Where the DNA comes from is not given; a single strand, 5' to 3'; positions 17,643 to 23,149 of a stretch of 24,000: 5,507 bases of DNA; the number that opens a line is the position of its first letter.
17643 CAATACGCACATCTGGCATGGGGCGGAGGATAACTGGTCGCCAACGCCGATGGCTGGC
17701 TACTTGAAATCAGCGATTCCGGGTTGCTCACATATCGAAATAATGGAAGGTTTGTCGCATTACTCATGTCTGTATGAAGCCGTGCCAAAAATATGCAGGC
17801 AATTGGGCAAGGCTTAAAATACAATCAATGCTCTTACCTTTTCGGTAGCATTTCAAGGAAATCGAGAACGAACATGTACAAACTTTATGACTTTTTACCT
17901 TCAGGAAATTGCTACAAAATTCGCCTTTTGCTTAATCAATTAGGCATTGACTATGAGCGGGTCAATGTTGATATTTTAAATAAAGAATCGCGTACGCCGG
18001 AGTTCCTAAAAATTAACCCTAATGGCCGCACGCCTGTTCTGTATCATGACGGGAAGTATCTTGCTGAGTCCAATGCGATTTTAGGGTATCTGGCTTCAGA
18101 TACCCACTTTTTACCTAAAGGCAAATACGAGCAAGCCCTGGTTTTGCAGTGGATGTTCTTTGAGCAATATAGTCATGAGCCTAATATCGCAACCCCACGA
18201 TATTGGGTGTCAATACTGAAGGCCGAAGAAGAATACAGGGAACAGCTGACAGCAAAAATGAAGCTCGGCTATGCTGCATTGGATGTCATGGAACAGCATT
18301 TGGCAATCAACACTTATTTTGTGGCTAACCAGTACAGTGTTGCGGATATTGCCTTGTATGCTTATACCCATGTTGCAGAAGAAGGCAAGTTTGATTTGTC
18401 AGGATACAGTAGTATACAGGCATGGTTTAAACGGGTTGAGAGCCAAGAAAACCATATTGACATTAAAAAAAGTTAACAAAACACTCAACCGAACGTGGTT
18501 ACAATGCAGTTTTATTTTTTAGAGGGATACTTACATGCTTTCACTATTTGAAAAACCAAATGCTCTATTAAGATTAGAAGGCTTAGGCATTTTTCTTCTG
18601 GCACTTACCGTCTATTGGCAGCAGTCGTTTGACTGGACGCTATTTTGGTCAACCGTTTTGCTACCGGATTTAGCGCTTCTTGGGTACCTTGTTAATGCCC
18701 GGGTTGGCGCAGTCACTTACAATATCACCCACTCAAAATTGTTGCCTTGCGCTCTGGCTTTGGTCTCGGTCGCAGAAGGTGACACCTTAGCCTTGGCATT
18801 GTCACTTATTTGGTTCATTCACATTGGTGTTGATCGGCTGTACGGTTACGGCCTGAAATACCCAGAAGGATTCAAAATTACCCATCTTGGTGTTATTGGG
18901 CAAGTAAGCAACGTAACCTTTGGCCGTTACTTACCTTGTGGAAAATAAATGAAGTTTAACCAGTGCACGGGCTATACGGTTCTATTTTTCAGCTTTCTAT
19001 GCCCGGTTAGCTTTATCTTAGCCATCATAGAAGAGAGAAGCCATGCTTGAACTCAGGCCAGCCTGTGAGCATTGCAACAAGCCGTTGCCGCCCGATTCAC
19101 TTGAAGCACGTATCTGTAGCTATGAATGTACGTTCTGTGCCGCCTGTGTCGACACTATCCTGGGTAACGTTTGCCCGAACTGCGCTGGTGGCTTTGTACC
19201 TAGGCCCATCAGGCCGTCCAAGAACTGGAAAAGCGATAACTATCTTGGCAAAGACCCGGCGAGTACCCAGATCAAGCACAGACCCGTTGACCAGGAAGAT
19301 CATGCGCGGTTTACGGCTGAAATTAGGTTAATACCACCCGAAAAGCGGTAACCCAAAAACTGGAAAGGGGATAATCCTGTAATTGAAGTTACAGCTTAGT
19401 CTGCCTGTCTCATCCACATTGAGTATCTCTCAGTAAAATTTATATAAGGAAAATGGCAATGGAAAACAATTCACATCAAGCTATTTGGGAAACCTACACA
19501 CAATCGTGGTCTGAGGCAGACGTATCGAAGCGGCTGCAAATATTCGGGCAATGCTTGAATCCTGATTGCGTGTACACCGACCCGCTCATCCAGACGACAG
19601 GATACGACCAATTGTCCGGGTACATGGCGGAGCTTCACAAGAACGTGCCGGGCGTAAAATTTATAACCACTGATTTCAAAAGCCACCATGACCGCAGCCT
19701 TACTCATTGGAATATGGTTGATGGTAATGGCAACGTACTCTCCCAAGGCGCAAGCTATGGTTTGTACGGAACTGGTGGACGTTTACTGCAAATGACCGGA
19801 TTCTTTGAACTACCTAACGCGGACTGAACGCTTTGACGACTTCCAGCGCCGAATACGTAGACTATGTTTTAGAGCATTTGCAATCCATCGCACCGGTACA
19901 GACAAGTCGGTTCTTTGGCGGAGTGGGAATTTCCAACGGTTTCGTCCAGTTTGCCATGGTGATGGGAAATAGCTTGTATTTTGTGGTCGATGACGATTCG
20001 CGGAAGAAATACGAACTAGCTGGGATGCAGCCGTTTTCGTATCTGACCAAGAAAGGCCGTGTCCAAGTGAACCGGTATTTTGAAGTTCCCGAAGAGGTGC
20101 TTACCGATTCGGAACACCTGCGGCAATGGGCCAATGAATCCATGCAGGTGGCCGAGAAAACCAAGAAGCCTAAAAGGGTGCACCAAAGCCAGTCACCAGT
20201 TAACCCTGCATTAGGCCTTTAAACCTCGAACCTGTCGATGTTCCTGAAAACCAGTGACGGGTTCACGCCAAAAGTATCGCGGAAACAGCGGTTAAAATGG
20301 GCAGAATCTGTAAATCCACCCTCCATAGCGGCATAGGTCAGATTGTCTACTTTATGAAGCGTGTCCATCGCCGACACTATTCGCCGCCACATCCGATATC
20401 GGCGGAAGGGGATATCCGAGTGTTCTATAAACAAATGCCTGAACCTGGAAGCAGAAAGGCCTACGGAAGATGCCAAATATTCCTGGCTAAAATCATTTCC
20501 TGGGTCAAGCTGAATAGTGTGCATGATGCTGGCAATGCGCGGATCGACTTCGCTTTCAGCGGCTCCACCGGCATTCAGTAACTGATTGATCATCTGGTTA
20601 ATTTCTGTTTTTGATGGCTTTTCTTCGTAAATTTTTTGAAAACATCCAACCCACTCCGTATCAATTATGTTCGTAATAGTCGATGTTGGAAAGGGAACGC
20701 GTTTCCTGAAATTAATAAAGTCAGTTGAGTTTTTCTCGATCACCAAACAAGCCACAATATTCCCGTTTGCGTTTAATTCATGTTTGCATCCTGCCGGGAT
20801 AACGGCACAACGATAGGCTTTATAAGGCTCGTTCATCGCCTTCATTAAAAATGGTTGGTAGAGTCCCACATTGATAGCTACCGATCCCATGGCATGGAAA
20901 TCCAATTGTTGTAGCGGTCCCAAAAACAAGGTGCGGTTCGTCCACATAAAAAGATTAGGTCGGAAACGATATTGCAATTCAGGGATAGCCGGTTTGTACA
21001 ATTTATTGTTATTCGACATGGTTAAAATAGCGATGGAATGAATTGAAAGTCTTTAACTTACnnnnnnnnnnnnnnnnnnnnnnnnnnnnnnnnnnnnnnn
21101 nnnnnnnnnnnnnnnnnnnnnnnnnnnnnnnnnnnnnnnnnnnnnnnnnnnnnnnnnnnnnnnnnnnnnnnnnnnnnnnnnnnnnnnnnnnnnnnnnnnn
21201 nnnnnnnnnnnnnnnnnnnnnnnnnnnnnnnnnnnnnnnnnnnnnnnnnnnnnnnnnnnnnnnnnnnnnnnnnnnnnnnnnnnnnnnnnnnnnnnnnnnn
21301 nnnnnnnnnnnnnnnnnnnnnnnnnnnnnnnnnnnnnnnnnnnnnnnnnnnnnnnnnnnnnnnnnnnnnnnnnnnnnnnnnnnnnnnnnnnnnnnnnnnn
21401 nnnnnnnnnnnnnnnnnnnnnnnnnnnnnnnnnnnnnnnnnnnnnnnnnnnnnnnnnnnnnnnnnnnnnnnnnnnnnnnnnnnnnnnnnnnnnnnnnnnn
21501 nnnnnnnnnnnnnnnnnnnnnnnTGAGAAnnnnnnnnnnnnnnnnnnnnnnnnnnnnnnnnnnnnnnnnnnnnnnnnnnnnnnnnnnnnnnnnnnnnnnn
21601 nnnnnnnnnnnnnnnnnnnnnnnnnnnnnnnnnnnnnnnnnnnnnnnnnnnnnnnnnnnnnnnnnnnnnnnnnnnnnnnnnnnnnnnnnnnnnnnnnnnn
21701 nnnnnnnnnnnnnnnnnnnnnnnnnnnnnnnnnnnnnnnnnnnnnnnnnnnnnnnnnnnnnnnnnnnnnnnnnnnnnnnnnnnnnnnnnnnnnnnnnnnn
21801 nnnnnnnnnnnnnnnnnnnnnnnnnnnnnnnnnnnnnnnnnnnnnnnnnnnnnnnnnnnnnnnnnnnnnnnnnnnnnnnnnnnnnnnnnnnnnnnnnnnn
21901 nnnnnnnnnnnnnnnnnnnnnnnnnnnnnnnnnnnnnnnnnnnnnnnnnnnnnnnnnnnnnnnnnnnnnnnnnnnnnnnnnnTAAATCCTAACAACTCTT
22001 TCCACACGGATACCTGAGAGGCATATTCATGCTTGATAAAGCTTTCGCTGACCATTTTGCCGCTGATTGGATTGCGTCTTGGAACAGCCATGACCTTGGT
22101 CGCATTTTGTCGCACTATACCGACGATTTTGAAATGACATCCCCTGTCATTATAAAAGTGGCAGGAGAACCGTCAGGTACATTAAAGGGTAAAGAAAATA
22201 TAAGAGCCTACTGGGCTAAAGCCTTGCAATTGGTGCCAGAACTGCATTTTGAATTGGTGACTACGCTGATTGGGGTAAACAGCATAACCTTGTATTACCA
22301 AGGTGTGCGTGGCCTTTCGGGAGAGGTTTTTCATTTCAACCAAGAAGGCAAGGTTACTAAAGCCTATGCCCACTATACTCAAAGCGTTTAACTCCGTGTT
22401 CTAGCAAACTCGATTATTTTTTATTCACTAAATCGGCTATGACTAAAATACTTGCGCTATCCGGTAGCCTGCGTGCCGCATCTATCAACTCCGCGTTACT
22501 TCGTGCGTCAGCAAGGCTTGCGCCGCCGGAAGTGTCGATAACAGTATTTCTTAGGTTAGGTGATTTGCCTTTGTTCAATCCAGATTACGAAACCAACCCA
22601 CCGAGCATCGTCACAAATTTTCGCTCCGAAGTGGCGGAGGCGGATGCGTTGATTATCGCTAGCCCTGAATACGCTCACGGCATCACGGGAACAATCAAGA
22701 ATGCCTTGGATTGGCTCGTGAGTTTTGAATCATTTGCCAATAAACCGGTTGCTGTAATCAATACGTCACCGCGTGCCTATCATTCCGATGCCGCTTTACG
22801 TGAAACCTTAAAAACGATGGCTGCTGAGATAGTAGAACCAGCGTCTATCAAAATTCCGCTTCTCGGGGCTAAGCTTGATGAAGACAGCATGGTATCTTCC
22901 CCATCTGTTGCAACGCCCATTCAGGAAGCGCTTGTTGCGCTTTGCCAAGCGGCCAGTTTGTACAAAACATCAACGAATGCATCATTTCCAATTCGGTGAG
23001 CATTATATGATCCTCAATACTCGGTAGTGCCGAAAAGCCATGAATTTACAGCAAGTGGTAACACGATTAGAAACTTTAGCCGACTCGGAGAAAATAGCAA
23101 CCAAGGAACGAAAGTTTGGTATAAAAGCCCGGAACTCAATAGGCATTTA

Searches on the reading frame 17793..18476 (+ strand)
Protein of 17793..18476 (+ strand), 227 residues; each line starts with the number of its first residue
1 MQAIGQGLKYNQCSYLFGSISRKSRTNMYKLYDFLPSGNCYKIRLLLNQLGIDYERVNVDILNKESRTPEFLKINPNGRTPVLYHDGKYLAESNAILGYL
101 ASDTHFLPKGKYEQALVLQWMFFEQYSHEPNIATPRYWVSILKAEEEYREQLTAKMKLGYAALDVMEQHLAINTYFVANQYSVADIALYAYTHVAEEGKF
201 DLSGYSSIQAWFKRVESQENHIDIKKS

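Call 3: search_protein_families(library=pfam, proteins=[window:17793-18476:+])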
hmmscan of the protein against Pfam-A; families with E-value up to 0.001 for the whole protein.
window:17793-18476:+ (227 aa): 6 families
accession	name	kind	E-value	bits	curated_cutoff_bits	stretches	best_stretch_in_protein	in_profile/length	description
PF02798.26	GST_N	-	7.5e-20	71.5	20.9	1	29-101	3-75/76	Glutathione S-transferase, N-terminal domain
PF13417.12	GST_N_3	-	3e-15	56.7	22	1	31-102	1-69/75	Glutathione S-transferase, N-terminal domain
PF13409.12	GST_N_2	-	4.1e-14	53.4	25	1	37-102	2-69/70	Glutathione S-transferase, N-terminal domain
PF00043.30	GST_C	-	3.7e-10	40.4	20.7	1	138-219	10-93/93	Glutathione S-transferase, C-terminal domain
PF14497.11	GST_C_3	-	2.2e-05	25.1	21.6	1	154-220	26-96/104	Glutathione S-transferase, C-terminal domain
PF13410.11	GST_C_2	-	4.1e-05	24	24.9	1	159-214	11-69/69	Glutathione S-transferase, C-terminal domain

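Call 70: search_protein_families(library=ncbifam, proteins=[window:17793-18476:+], max_evalue=0.00001)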
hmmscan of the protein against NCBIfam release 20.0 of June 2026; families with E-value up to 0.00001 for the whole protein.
window:17793-18476:+ (227 aa): 5 families
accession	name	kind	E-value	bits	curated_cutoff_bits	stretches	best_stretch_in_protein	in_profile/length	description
TIGR01262.1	maiA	equivalog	1.1e-20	74.2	171.05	1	30-219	1-197/211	maleylacetoacetate isomerase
NF010579.0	PRK13972.1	equivalog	7.2e-20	71.4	332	1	30-218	3-196/215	GSH-dependent disulfide bond oxidoreductase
NF008731.0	PRK11752.1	equivalog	1.6e-15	57.1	325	1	37-217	52-248/287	glutathione-dependent disulfide-bond oxidoreductase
NF007831.0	PRK10542.1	equivalog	2.5e-14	53.3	198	1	38-218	8-188/201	glutathione transferase GstA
NF050814.1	FtsZBindFzlA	equivalog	3.7e-09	36.7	300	1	28-218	4-203/228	FtsZ-binding protein FzlA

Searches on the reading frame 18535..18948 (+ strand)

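Call 3: search_protein_families(library=pfam, proteins=[window:18535-18948:+])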
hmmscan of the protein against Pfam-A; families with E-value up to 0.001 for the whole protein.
window:18535-18948:+ (137 aa): 1 family
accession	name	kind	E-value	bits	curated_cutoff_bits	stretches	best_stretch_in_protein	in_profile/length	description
PF14079.11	DUF4260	-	1.5e-38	131.7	27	1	10-121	2-113/113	Domain of unknown function (DUF4260)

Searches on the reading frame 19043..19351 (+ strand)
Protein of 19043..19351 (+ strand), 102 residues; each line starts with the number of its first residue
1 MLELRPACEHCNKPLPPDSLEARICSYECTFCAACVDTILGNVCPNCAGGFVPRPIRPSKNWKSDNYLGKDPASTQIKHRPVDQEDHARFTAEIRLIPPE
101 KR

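Call 4: search_protein_families(library=pfam, proteins=[window:19043-19351:+])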
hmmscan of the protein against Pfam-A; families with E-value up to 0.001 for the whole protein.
window:19043-19351:+ (102 aa): 1 family
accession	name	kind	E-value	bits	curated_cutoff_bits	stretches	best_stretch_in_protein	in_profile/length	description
PF06906.16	DUF1272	-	6e-29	100.4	25.3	1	1-57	1-57/57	Protein of unknown function (DUF1272)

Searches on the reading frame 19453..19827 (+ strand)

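Call 4: search_protein_families(library=pfam, proteins=[window:19453-19827:+])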
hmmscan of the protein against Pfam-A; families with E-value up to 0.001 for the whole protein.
window:19453-19827:+ (124 aa): 1 family
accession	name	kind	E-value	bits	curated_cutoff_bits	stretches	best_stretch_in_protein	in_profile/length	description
PF12680.13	SnoaL_2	-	1.2e-06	29.5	27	1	25-90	10-75/102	SnoaL-like domain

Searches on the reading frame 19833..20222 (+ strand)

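Call 4: search_protein_families(library=pfam, proteins=[window:19833-20222:+])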
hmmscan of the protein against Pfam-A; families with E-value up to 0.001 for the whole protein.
window:19833-20222:+ (129 aa): 1 family
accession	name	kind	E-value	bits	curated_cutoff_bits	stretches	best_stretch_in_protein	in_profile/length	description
PF04993.18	TfoX_N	-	2.4e-21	76.1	30.1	1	14-107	1-91/91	TfoX N-terminal domain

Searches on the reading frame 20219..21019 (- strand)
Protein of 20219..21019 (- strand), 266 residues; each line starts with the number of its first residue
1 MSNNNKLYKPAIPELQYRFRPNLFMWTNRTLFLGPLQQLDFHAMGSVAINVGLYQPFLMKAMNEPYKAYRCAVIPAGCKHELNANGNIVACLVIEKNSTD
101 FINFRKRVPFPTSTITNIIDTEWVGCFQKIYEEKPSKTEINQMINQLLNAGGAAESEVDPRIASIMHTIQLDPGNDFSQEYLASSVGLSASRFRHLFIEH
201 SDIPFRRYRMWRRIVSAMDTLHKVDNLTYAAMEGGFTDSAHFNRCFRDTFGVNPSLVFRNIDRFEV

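Call 27: search_protein_families(library=pfam, proteins=[window:20219-21019:-], max_evalue=0.01)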
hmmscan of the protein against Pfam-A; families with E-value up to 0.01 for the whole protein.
window:20219-21019:- (266 aa): 2 families
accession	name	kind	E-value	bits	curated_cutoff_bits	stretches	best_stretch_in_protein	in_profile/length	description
PF12833.13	HTH_18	-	2.6e-14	53.7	33.6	1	182-258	1-78/80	Helix-turn-helix domain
PF00165.29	HTH_AraC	-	0.0027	18.2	26.6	0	231-255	15-38/42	Bacterial regulatory helix-turn-helix proteins, AraC family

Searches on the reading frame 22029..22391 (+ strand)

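Call 27: search_protein_families(library=pfam, proteins=[window:22029-22391:+], max_evalue=0.01)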
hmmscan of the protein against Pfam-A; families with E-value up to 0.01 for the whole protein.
window:22029-22391:+ (120 aa): 2 families
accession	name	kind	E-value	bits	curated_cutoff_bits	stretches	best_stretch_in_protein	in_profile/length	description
PF12680.13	SnoaL_2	-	1.2e-10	42.3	27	1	12-84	2-65/102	SnoaL-like domain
PF07366.18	SnoaL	-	0.0023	18.2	28.4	1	14-83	7-67/126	SnoaL-like polyketide cyclase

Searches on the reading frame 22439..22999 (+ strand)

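Call 27: search_protein_families(library=pfam, proteins=[window:22439-22999:+], max_evalue=0.01)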
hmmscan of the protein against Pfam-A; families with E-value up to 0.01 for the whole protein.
window:22439-22999:+ (186 aa): 2 families
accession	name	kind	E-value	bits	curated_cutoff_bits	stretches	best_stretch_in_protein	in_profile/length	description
PF03358.20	FMN_red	-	9.6e-31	106.9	24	1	2-128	1-133/152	NADPH-dependent FMN reductase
PF02525.22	Flavodoxin_2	-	0.00043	20.5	27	1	3-109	2-133/198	Flavodoxin-like fold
